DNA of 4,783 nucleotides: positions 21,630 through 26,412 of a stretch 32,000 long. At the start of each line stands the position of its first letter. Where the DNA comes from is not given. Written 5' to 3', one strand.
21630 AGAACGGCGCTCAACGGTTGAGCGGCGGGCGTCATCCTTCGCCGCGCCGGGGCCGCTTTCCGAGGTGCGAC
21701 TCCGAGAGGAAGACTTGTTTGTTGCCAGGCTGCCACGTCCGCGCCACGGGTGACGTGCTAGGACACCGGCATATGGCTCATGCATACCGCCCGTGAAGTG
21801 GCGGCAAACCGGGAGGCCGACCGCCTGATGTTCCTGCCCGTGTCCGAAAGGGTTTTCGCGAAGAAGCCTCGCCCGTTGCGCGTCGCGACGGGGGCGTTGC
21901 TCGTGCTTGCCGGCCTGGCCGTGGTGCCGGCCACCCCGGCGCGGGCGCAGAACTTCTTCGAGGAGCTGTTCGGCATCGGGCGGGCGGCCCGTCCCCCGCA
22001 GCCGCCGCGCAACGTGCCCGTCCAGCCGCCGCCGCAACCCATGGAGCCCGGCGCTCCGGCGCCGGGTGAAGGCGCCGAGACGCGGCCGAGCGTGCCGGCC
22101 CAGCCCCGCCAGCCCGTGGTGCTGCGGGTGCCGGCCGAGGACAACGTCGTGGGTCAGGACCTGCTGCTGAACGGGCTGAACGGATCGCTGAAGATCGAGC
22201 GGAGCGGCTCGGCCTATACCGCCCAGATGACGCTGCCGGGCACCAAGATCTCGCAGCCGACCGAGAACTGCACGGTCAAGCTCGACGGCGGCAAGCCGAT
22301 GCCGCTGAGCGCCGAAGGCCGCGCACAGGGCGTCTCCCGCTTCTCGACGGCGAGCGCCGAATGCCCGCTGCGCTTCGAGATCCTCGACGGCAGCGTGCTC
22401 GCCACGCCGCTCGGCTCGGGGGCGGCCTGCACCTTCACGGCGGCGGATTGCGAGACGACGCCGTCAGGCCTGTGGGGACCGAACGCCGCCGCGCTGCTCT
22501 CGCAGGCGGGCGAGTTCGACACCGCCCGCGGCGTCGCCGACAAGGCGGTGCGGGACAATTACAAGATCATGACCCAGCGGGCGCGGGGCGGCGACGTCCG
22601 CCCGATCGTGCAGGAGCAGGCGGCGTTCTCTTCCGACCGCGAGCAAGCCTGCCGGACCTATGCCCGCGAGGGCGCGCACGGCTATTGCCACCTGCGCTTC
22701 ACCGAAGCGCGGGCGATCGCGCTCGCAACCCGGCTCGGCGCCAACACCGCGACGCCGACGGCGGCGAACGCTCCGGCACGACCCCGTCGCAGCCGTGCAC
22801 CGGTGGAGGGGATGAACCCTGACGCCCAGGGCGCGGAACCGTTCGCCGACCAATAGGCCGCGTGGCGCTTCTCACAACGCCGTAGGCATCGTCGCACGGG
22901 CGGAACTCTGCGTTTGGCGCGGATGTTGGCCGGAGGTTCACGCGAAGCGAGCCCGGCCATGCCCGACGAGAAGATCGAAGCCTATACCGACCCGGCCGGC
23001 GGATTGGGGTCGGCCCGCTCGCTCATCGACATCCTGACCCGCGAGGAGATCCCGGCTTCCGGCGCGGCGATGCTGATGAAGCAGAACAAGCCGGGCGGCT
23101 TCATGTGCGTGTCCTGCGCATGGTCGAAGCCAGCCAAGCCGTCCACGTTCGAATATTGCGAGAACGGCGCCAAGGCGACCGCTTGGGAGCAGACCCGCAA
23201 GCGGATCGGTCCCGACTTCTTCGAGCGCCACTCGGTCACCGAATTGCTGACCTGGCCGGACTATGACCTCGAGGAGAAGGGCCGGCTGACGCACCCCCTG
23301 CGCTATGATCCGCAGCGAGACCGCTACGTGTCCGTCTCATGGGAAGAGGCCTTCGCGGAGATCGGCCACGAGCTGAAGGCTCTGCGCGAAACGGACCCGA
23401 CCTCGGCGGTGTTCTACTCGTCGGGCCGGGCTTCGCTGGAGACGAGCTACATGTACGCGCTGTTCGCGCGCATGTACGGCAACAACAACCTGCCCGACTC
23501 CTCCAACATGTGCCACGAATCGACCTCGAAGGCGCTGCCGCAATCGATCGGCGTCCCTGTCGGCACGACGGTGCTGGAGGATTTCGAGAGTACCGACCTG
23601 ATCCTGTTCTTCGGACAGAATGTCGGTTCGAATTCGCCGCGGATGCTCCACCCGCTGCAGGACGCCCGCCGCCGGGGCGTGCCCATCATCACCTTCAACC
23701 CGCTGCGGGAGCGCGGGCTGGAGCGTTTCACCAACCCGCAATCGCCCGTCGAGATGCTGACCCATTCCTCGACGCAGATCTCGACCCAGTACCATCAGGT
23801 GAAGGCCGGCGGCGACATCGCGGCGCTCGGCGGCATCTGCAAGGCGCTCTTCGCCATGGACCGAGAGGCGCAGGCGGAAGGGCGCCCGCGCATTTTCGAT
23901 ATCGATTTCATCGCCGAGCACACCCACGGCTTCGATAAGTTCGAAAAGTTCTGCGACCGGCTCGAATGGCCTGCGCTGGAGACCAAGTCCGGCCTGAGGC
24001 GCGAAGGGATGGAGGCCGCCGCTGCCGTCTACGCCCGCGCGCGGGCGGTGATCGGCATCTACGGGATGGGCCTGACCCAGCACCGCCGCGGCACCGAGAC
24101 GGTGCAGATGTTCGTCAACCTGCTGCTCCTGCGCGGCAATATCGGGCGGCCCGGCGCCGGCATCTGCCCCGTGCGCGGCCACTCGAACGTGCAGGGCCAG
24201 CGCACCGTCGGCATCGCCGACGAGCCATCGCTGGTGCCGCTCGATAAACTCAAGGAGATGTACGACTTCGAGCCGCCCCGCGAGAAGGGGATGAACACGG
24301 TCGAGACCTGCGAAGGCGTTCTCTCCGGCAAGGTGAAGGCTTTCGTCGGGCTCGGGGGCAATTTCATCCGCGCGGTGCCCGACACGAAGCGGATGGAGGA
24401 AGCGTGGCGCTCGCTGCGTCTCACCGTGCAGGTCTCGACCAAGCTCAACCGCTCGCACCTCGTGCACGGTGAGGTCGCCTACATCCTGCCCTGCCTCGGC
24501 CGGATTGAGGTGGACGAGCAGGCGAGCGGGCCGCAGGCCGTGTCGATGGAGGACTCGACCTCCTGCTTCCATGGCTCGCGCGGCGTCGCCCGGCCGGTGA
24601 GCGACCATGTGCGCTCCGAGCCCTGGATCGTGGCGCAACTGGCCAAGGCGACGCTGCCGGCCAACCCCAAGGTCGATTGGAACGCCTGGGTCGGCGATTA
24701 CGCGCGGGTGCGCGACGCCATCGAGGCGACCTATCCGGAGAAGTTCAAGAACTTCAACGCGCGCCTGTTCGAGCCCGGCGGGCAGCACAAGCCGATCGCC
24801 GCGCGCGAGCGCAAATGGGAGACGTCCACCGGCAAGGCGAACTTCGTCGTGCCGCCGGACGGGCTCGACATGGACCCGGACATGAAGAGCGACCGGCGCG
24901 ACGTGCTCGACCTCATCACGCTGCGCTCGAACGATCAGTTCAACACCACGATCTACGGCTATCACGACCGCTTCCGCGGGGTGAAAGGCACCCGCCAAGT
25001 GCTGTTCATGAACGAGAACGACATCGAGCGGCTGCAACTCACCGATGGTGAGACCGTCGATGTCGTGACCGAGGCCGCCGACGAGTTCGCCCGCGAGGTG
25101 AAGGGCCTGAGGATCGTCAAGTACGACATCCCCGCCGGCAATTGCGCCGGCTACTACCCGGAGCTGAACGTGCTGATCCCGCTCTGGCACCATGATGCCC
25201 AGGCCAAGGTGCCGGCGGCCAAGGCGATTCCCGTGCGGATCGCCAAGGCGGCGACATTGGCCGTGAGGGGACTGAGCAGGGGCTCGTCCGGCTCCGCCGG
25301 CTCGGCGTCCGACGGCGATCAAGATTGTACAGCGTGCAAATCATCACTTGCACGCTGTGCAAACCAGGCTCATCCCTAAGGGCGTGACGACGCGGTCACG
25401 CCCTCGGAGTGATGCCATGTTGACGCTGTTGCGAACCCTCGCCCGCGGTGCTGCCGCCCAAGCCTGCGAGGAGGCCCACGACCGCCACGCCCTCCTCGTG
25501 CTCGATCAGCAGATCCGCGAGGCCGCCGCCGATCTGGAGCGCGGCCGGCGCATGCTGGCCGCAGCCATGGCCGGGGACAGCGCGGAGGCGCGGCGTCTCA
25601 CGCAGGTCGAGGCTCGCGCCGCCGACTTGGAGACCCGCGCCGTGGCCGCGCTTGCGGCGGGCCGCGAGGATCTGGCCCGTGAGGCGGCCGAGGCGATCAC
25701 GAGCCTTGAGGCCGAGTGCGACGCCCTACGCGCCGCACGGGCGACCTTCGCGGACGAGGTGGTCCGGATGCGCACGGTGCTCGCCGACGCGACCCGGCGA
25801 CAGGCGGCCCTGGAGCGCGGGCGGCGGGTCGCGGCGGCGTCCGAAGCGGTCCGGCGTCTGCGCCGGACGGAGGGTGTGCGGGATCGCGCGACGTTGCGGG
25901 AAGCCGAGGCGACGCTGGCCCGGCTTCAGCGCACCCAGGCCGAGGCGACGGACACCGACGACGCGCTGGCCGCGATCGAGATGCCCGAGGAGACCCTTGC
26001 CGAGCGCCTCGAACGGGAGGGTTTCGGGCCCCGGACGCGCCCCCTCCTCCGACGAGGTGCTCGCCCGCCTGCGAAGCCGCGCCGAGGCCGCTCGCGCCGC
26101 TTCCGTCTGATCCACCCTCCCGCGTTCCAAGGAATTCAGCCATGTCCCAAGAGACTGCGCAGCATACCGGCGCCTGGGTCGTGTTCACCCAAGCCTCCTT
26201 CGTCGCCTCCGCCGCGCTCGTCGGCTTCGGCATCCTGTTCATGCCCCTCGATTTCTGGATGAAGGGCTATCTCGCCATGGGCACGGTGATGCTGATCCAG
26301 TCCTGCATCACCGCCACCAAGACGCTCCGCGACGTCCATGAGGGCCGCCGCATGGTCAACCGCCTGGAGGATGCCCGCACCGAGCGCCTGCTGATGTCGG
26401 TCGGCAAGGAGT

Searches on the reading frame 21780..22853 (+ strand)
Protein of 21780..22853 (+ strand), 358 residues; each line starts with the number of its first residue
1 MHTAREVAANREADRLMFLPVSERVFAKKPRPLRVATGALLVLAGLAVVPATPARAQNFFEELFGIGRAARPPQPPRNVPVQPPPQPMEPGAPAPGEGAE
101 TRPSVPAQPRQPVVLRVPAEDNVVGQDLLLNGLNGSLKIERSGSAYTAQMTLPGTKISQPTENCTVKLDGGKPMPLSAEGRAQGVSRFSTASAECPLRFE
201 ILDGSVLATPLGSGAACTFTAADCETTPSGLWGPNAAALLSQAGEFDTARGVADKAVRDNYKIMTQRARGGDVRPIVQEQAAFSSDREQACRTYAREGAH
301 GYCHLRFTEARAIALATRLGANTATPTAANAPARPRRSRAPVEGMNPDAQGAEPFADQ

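Call 5: search_protein_families(library=pfam, proteins=[window:21780-22853:+], max_evalue=10)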
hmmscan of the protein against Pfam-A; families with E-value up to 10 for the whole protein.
window:21780-22853:+ (358 aa): 2 families
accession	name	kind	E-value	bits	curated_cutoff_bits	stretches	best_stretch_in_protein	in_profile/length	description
PF18702.7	DUF5642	-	0.032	14.5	26.2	1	226-330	26-133/186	Domain of unknown function (DUF5642)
PF07007.17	LprI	-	0.2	12.5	22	1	249-315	21-106/106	Lysozyme inhibitor LprI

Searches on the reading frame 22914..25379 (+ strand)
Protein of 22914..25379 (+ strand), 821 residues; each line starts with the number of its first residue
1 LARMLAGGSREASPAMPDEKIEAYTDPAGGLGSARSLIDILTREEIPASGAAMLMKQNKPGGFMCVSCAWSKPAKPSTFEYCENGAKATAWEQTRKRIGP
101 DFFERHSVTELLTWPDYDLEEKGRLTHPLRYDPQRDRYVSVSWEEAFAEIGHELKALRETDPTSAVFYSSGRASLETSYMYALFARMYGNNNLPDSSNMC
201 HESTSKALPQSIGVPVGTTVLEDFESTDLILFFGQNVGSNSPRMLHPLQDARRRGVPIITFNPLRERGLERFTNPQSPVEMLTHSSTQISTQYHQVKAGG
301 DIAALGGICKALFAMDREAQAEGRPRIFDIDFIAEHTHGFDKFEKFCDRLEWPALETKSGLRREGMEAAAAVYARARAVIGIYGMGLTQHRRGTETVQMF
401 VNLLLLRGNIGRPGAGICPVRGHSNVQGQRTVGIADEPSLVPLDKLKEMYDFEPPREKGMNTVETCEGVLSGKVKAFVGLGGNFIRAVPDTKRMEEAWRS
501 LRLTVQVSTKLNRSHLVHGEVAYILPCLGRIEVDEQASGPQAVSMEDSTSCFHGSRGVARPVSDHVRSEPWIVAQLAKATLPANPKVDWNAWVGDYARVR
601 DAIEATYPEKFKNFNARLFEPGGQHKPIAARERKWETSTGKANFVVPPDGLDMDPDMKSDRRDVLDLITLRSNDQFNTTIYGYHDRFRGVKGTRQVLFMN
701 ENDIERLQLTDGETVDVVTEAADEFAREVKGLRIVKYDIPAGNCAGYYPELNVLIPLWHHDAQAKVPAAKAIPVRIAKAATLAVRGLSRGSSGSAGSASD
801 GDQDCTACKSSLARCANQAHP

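Call 81: search_protein_families(library=pfam, proteins=[window:22914-25379:+], max_evalue=0.001)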
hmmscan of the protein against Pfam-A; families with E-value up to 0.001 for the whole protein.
window:22914-25379:+ (821 aa): 2 families
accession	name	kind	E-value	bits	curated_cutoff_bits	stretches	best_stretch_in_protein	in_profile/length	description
PF00384.28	Molybdopterin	-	3.3e-23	82.7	24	1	124-505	1-290/353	Molybdopterin oxidoreductase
PF01568.27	Molydop_binding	-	8.1e-07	29.5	26.8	1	666-772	2-109/110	Molydopterin dinucleotide binding domain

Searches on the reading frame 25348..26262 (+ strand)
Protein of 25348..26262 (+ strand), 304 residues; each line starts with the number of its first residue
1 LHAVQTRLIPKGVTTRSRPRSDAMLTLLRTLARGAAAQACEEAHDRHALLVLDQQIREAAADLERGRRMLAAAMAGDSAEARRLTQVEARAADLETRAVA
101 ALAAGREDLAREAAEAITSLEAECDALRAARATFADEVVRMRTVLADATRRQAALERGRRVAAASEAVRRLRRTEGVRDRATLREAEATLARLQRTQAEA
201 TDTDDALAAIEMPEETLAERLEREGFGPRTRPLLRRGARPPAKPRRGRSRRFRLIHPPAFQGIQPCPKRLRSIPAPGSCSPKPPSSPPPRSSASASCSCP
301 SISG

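Call 81: search_protein_families(library=pfam, proteins=[window:25348-26262:+], max_evalue=0.001)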
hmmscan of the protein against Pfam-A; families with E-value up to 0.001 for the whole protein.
window:25348-26262:+ (304 aa): 1 family
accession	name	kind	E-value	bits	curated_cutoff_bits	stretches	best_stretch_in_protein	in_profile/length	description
PF04012.17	PspA_IM30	-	6.9e-16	58.9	33.9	1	28-226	6-202/220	PspA/IM30 family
